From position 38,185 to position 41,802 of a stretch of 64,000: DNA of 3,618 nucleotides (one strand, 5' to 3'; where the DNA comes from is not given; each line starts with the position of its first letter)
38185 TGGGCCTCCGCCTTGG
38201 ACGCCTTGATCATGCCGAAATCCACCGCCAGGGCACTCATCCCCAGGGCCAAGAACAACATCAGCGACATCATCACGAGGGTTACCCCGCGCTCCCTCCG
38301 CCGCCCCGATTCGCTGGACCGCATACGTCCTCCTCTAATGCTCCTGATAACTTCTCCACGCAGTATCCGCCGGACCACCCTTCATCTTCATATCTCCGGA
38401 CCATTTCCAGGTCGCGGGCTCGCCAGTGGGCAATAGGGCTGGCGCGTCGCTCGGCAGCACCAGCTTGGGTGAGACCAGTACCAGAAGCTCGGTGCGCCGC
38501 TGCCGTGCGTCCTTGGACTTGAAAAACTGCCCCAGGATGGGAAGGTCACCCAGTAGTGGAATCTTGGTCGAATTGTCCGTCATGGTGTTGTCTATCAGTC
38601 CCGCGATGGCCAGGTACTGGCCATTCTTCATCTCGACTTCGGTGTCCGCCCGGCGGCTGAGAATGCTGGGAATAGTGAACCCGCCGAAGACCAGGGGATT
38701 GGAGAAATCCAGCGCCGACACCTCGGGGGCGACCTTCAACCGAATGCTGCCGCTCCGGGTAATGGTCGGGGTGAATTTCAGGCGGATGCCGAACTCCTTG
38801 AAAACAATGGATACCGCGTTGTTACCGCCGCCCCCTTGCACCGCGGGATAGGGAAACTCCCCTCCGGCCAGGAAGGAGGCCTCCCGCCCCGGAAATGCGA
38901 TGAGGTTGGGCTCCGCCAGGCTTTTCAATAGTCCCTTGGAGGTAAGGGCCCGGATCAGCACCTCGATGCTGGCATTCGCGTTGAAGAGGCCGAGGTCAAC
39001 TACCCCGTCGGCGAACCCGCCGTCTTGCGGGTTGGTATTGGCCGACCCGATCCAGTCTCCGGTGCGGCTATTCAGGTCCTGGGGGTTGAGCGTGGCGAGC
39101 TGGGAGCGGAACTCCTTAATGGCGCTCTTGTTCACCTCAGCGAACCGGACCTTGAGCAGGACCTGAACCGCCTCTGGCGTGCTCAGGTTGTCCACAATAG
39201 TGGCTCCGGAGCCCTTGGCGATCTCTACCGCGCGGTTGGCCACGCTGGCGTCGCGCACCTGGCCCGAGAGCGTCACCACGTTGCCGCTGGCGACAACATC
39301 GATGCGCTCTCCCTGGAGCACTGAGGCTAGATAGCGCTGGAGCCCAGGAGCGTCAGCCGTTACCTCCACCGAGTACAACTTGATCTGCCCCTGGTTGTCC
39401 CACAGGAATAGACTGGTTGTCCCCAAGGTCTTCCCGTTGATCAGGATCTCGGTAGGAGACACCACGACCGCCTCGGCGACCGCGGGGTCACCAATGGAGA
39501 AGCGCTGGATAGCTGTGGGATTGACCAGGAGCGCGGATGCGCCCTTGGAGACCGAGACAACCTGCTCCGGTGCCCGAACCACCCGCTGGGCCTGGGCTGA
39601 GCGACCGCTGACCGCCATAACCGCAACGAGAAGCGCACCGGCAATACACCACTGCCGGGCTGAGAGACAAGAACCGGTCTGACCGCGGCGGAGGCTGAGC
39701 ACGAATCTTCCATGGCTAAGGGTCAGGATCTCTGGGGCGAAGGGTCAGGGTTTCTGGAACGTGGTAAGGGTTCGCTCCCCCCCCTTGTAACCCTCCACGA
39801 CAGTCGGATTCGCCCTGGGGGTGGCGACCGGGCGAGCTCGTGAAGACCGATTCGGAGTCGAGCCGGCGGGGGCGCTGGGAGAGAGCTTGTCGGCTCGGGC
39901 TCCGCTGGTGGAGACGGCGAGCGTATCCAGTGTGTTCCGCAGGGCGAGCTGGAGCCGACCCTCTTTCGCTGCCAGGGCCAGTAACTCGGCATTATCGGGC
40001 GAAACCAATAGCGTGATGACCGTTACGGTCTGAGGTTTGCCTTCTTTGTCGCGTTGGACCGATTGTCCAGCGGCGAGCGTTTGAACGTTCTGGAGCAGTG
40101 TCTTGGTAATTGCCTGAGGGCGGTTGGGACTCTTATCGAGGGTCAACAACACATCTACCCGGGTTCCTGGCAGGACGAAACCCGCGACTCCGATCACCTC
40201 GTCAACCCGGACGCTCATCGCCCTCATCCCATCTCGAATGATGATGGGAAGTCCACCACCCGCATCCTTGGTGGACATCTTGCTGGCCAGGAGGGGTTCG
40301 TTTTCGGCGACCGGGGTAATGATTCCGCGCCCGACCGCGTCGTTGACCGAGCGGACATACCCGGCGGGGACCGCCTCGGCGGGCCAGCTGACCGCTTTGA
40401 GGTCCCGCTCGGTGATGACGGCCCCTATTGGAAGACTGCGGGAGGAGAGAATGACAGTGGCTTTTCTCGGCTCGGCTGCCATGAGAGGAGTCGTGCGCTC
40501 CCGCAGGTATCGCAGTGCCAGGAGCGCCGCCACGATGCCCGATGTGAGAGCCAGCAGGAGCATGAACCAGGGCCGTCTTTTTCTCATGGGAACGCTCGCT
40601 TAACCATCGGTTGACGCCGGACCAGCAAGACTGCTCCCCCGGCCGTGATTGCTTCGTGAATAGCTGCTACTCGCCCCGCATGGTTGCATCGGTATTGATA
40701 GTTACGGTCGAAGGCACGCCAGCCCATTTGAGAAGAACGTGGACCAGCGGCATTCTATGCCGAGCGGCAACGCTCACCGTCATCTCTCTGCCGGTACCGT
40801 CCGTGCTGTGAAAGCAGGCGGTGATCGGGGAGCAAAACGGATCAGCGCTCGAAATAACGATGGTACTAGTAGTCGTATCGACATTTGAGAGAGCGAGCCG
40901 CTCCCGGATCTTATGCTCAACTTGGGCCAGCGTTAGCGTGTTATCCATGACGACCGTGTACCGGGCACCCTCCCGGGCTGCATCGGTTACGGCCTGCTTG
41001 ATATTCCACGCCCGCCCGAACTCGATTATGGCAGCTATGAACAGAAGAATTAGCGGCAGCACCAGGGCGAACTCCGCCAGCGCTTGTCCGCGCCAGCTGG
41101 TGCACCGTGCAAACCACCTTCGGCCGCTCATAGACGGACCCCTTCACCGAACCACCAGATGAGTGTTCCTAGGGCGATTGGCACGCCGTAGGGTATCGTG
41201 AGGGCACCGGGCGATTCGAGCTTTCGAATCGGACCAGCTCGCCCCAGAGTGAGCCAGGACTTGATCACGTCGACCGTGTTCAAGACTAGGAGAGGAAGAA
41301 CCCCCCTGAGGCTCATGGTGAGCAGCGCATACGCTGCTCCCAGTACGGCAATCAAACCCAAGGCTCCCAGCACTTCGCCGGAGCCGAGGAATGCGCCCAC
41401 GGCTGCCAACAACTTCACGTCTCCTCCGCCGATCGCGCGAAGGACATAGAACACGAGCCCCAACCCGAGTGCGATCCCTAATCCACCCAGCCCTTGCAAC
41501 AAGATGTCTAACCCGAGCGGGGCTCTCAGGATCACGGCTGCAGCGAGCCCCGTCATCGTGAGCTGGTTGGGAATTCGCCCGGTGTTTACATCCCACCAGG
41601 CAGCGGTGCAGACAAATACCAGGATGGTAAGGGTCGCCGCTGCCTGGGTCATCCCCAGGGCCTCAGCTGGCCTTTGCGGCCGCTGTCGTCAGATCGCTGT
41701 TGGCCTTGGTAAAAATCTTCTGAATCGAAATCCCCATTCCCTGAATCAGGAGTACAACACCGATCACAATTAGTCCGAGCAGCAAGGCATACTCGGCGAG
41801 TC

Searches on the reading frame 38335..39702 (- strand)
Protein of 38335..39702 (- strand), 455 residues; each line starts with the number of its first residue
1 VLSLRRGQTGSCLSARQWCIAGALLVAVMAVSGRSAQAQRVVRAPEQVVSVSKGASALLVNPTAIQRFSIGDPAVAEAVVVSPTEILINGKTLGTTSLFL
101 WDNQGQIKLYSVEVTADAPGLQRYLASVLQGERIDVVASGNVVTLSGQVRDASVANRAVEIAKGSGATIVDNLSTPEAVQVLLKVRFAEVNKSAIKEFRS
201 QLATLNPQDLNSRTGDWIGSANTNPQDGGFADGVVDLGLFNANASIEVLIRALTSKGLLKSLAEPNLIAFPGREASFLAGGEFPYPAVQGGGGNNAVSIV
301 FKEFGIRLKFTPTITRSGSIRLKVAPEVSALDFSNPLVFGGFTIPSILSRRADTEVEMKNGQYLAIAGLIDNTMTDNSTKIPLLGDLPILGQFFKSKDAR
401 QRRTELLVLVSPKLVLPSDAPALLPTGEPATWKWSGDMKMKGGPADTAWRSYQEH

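Call 7: search_protein_families(library=pfam, proteins=[window:38335-39702:-])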
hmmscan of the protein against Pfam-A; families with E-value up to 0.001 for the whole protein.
window:38335-39702:- (455 aa): 3 families
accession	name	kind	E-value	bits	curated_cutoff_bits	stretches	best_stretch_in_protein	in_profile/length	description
PF00263.26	Secretin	-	1.1e-42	145.9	27.5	1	252-415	1-168/169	Bacterial type II and III secretion system protein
PF13629.12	T2SS-T3SS_pil_N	-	2.8e-17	62.6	23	1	46-115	2-72/72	Pilus formation protein N terminal region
PF04972.22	BON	-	4.1e-08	33.8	27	1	128-172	18-63/69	BON domain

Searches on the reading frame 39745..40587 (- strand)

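Call 7: search_protein_families(library=pfam, proteins=[window:39745-40587:-])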
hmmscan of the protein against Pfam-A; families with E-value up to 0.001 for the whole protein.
window:39745-40587:- (280 aa): 3 families
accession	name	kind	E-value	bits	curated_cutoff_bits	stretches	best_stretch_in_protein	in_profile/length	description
PF16976.10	RcpC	-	6.2e-30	103.9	28.8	1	113-217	3-114/114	Flp pilus assembly protein RcpC/CpaB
PF08666.17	SAF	-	6.9e-08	33.4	21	1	44-102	2-60/63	SAF domain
PF13144.11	ChapFlgA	-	0.00026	21.5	23.8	0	44-105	2-61/122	Chaperone for flagella basal body P-ring formation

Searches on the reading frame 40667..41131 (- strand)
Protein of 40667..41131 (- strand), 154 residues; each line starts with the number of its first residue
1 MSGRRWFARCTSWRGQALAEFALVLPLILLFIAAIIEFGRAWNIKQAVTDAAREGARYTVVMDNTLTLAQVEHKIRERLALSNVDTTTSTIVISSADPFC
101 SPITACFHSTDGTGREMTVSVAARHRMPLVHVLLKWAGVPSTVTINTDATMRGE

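Call 38: search_protein_families(library=pfam, proteins=[window:40667-41131:-], max_evalue=0.01)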
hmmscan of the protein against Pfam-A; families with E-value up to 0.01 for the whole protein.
window:40667-41131:- (154 aa): 2 families
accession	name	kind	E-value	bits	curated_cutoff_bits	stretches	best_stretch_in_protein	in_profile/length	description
PF07811.17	TadE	-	5.5e-17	62.1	22.9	1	15-57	1-43/43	TadE-like protein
PF13400.11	Tad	-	0.0079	16.9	22.3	0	15-52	1-37/47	Putative Flp pilus-assembly TadE/G-like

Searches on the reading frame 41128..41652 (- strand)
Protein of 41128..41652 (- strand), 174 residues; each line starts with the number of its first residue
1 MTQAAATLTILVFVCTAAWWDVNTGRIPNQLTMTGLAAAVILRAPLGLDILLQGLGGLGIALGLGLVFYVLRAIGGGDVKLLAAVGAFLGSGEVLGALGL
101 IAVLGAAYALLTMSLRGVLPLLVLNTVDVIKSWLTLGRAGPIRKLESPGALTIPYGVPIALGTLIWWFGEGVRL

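Call 38: search_protein_families(library=pfam, proteins=[window:41128-41652:-], max_evalue=0.01)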
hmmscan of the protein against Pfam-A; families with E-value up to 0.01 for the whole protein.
window:41128-41652:- (174 aa): 1 family
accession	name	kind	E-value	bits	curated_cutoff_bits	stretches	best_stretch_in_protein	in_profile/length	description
PF01478.23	Peptidase_A24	-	2.9e-16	60.2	26.5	1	9-110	2-104/104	Type IV leader peptidase family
